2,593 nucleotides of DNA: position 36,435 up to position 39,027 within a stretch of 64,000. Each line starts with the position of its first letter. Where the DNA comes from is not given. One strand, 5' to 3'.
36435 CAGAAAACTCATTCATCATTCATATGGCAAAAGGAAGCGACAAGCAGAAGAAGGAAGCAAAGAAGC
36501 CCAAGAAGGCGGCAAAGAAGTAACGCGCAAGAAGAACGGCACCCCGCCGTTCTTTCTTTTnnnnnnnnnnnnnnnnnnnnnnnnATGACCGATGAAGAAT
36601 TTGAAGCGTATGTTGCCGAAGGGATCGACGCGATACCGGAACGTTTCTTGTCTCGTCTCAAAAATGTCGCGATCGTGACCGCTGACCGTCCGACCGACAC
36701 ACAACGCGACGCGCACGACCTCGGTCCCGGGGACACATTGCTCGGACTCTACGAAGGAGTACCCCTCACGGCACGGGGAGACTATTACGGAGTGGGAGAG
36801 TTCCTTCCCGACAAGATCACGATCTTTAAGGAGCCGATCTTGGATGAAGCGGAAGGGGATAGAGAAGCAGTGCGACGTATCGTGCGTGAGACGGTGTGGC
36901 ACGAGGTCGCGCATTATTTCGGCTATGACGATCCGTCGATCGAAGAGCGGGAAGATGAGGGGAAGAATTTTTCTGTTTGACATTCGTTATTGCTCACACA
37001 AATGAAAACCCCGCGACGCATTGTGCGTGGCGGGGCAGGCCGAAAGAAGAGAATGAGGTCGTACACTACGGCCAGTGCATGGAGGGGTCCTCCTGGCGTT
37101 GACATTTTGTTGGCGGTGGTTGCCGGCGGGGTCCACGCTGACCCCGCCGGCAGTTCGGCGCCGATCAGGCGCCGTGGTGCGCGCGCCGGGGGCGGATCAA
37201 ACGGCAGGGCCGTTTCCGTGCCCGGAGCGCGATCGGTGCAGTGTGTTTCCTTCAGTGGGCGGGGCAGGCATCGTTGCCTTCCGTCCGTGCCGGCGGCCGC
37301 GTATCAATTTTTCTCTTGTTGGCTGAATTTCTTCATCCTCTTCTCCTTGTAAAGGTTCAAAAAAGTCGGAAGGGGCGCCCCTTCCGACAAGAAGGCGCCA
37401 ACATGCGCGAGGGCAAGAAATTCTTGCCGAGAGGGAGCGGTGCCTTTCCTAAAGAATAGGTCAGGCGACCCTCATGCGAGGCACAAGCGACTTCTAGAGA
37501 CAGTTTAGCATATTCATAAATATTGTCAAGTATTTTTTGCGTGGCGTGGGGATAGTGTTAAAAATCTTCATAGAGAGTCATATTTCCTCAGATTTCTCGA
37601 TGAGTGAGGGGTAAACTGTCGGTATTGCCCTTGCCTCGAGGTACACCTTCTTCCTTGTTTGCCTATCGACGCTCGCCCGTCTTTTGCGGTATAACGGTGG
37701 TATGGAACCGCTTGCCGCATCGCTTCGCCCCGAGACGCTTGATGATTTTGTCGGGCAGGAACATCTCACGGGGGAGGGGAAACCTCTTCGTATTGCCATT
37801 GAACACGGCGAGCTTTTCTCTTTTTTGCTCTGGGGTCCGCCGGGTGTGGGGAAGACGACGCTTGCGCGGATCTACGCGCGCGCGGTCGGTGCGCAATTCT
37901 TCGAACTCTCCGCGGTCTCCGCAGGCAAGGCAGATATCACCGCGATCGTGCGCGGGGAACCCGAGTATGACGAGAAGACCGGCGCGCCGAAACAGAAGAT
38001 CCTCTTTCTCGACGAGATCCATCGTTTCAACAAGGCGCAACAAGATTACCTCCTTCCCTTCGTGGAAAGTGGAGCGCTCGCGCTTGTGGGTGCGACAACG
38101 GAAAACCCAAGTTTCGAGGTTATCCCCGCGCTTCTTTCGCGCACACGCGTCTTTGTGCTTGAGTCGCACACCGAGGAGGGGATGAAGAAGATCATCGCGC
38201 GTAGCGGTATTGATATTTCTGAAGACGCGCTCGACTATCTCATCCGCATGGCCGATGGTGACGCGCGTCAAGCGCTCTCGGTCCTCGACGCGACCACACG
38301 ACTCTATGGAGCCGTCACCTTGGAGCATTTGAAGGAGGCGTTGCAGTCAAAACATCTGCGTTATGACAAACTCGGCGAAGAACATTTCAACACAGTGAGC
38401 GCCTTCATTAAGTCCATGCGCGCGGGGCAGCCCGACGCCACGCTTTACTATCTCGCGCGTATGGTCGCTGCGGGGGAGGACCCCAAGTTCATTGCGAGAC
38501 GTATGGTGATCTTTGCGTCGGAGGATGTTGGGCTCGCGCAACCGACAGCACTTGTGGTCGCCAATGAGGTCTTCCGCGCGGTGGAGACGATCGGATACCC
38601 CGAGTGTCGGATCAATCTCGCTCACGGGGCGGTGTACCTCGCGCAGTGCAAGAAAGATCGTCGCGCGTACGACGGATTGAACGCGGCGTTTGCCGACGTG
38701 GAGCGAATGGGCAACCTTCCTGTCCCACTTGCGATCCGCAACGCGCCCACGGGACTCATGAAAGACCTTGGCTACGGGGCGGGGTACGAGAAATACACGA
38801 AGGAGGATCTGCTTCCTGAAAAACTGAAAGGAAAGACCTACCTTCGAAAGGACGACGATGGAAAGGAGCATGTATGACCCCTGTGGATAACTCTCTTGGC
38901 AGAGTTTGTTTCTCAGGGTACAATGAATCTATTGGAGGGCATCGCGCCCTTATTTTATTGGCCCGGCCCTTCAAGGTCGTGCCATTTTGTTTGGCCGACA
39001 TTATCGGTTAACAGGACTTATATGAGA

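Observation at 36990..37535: Promoter- and terminator-defined ~130-nt minus-strand RNA adjacent to a 300-bp, 70%-GC hairpin-dense non-coding block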

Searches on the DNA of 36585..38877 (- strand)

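Call 4: search_rna_families(source=window, start=36900, end=37700, threshold=evalue, max_evalue=10, show_alignments=3)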
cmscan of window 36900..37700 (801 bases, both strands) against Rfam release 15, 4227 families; matches with E-value up to 10: 5.
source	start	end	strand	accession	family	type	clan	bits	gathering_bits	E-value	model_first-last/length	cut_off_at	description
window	37100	37175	+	RF04081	mir-1992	Gene; miRNA;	-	20.4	70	0.074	1-75/75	no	mir-1992 microRNA precursor family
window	37031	37050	+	RF01111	SBWMV2_UPD-PKk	Cis-reg;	-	15.7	35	5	1-21/21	no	Pseudoknot of upstream pseudoknot domain (UPD) of the 3'UTR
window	37262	37300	+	RF01716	PhotoRC-I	Cis-reg;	-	13.7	45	1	1-44/44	no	PhotoRC-I RNA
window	37327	37343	-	RF01306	sR52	Gene; snRNA; snoRNA; CD-box;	-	13.7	50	3.8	1-60/60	no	Small nucleolar RNA sR52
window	37329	37413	-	RF02166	PVT1_3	Gene; lncRNA;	-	10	45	6.2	1-95/95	no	Pvt1 oncogene conserved region 3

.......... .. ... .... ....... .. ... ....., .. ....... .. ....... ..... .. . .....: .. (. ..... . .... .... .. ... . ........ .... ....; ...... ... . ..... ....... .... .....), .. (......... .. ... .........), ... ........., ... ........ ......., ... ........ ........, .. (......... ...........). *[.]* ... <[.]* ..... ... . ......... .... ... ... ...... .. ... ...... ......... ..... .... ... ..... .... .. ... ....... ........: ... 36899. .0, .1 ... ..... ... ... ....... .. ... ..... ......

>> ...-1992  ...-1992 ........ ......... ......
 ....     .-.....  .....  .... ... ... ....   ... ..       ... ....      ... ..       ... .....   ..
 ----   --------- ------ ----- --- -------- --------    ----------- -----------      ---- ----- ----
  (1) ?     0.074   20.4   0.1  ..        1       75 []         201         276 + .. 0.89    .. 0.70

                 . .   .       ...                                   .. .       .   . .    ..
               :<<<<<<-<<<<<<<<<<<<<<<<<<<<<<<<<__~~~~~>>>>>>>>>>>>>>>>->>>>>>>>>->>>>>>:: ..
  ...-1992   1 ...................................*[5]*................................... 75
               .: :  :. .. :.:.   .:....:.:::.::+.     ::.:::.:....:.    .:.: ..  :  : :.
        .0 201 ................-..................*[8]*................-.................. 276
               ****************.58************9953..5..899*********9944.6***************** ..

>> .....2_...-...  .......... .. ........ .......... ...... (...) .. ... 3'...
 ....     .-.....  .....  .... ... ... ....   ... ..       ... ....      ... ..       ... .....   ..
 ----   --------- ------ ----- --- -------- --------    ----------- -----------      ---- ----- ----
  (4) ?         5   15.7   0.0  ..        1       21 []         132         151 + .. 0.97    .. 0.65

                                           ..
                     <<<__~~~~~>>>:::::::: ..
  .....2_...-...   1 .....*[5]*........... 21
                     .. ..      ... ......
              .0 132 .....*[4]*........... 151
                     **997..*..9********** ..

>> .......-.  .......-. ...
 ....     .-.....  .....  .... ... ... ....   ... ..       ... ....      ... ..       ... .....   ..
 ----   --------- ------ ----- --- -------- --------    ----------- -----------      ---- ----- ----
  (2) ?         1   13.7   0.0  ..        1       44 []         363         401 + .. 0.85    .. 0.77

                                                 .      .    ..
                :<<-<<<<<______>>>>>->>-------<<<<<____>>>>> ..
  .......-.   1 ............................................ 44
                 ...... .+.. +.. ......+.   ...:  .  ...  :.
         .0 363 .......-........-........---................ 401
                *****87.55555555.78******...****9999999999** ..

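Call 42: build_rna_model(alignment_id=A3)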
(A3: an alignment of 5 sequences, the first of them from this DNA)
Model R1 built from alignment A3 (5 sequences, 140 columns); structure: RNAalifold consensus.
model positions 138; base pairs 45; branch points 3; effective number of sequences 0.66; information 0.591 bits per position. Calibrated on 0.2 Mb of random sequence (short: E-values are rough).
structure used (alignment columns):
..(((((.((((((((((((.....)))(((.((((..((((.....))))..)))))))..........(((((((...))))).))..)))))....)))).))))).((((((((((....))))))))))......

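Call 44: search_with_rna_model(model_id=R1, sources=[window, L001, L002, L003, L004, L005, L006, L007, L008, L009, L010, L011, L012, L013, L014, L015, L016, L017, L018, L019, L020, L021, L022, L023, L024, L025, L026, L027, L028, L029, L030, L031, L032, L033, L034, L035, L036, L037, L038, L039, L040, L041, L042, L043, L044, L045, L046, L047, L048, L049, L050, L051, L052, L053, L054, L055, L056, L057, L058, L059, L060, L061, L062, L063, L064, L065, L066, L067, L068, L069, L070, L071, L072, L073, L074, L075, L076, L077, L078, L079, L080, L085, L086, L087, L088, L089, L090, L091, L092, L093, L094, L095, L096, L097, L098, L099, L100, L101, L102, L103], max_evalue=10)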
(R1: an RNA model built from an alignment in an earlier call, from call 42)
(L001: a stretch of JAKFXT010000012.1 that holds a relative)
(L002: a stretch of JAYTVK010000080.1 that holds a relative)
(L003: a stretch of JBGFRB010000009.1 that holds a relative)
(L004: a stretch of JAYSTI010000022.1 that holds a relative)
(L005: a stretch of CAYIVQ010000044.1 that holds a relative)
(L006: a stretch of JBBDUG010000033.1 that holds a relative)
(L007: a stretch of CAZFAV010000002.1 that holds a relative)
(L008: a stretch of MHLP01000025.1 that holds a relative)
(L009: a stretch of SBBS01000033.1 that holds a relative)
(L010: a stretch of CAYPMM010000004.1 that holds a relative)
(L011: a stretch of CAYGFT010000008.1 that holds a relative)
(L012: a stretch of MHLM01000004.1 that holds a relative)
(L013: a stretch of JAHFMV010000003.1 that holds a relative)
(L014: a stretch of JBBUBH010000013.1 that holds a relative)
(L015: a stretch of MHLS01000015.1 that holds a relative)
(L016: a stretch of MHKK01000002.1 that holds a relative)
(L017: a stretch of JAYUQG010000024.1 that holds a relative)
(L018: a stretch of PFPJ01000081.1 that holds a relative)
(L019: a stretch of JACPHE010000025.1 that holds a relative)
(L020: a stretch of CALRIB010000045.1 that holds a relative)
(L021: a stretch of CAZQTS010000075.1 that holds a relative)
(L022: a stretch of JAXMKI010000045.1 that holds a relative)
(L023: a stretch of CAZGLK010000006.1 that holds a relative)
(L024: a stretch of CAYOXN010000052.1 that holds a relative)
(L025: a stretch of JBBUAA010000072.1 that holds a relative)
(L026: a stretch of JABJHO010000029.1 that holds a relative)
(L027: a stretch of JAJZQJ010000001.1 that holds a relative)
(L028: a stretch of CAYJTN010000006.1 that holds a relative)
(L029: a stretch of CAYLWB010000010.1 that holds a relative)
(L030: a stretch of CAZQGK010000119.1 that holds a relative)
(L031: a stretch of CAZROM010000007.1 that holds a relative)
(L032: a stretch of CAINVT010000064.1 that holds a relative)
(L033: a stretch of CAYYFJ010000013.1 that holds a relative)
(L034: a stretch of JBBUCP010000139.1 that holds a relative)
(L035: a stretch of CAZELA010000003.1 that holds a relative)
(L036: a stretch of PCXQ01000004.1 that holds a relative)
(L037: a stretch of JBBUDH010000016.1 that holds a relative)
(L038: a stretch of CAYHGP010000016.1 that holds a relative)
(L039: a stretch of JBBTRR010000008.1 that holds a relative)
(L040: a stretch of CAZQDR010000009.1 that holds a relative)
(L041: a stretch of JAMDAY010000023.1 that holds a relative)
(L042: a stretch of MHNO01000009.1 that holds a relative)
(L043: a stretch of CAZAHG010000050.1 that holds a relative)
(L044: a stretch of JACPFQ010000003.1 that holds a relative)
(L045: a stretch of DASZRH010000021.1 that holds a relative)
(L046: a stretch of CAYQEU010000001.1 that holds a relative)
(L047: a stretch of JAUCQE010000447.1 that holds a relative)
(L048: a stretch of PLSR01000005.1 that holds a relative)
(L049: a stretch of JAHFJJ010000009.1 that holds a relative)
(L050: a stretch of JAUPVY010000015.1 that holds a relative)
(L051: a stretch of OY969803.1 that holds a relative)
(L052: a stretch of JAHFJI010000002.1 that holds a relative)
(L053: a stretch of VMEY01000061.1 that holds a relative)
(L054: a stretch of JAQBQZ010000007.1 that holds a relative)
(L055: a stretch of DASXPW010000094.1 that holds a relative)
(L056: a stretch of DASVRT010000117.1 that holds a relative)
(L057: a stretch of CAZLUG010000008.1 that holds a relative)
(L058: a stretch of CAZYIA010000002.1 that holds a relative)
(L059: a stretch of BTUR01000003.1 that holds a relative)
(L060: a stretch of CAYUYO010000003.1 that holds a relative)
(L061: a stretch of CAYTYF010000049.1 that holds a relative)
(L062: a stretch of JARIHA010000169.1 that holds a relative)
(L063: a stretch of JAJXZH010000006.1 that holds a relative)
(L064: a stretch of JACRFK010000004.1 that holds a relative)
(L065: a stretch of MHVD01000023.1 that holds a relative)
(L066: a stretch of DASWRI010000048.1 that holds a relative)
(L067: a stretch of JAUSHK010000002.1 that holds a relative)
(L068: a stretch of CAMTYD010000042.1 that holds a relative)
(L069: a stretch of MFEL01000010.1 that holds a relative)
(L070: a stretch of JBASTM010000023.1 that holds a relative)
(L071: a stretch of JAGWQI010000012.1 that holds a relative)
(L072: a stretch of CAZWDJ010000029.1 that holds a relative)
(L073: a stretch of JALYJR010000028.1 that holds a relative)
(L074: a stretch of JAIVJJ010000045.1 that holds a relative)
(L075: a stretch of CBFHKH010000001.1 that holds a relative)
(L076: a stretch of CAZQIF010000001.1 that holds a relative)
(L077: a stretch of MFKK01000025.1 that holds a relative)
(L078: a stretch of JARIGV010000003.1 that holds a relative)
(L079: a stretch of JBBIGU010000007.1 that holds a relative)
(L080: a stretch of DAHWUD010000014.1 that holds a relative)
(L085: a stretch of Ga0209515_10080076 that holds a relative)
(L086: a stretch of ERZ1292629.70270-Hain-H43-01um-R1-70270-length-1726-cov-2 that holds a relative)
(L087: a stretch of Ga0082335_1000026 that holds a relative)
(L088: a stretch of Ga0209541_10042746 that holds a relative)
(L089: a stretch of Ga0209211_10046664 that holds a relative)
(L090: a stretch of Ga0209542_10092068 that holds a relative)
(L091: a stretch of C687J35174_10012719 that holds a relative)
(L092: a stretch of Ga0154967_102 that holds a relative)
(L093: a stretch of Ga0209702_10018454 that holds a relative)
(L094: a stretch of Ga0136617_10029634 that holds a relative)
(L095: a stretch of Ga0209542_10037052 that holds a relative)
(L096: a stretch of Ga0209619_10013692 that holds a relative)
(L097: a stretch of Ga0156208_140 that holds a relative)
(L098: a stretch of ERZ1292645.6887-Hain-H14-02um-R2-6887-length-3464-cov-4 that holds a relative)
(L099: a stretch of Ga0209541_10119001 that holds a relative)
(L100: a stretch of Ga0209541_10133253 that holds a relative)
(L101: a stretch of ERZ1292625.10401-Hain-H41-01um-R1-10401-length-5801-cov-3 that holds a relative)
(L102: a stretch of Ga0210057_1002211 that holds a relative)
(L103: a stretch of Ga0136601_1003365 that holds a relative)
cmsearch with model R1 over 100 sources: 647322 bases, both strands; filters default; matches with E-value up to 10: 3.
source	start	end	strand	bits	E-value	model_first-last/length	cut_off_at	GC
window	37359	37497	-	166.3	6.8e-34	1-138/138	no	0.57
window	37365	37388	+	22.3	0.028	109-132/138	no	0.75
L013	6216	6296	+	11.1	8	1-138/138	no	0.54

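Call 45: search_with_rna_model(model_id=R1, sources=[L104, L105, L106, L107, L108, L109, L110, L111, L112, L113, L114, L115, L116, L117, L118, L119, L120, L121, L122, L123, L124, L125, L126, L127, L128, L129, L130, L131, L132, L133, L134, L135, L136, L137, L138, L139, L140, L141, L142, L143, L144, L145, L146, L147, L148, L149, L150, L151, L152, L153, L154, L155, L156, L157, L158, L159, L160, L161, L162, L163, L164, L165, L170], max_evalue=10)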
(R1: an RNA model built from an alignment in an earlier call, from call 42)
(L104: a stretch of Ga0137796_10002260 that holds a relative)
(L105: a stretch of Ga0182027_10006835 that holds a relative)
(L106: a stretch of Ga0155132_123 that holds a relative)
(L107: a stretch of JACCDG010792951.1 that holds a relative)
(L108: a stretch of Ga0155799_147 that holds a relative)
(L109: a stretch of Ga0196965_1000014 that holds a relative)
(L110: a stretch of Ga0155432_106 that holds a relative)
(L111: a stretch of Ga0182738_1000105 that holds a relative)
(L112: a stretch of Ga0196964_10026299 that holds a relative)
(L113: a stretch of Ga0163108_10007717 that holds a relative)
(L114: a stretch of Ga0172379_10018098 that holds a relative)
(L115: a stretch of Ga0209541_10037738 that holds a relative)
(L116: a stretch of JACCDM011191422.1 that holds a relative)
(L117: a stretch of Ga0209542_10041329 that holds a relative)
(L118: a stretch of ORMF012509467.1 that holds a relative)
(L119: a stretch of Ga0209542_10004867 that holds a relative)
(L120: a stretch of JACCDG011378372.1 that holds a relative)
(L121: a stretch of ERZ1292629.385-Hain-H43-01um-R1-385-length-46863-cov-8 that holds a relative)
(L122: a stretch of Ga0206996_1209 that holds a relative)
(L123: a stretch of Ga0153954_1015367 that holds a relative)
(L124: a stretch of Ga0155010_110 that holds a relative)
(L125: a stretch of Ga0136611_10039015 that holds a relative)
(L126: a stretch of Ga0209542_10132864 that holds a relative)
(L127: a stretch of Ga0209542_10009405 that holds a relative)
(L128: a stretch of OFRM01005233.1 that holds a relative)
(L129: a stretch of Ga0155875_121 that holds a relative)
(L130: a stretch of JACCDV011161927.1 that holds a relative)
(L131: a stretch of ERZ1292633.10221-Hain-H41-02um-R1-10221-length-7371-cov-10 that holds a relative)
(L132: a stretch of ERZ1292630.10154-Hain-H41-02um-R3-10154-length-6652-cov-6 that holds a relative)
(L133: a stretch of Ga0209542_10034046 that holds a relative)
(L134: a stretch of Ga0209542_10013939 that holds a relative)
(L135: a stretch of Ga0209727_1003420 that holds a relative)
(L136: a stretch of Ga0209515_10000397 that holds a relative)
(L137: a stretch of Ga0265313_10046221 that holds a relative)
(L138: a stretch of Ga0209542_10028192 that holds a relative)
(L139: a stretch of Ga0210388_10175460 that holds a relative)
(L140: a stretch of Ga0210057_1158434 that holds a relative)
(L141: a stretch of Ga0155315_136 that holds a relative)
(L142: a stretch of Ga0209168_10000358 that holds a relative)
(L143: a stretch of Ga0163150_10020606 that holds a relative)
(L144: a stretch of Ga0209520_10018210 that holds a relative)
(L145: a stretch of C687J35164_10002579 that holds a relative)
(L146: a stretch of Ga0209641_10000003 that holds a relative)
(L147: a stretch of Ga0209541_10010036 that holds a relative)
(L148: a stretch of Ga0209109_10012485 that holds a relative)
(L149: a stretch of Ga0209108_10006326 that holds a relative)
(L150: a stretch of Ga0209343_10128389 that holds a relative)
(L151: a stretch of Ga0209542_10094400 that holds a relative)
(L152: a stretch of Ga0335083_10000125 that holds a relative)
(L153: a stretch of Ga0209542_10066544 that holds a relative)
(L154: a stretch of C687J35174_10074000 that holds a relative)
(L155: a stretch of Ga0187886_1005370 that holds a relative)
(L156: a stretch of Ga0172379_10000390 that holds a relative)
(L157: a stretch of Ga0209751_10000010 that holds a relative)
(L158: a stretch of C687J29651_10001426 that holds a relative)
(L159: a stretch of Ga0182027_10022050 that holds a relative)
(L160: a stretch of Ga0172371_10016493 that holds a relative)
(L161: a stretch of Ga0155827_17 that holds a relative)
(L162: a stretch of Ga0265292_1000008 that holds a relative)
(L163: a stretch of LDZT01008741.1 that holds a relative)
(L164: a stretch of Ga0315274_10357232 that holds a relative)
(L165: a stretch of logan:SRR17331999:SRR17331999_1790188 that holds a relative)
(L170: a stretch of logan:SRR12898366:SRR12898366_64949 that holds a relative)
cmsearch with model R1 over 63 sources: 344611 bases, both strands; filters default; matches with E-value up to 10: 4.
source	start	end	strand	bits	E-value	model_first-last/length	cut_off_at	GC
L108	3215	3288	+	12.8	1.8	1-138/138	no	0.61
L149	1114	1209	-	10.4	6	1-138/138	no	0.4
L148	2712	2807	-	10.4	6.1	1-138/138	no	0.38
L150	1647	1742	-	10.4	6.1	1-138/138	no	0.38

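Call 48: search_dna_similar(query=window:36985-37545:-, collection=phages, mode=distant, max_evalue=0.01)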
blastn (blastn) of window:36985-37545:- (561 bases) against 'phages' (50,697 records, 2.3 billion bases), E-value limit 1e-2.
No match.
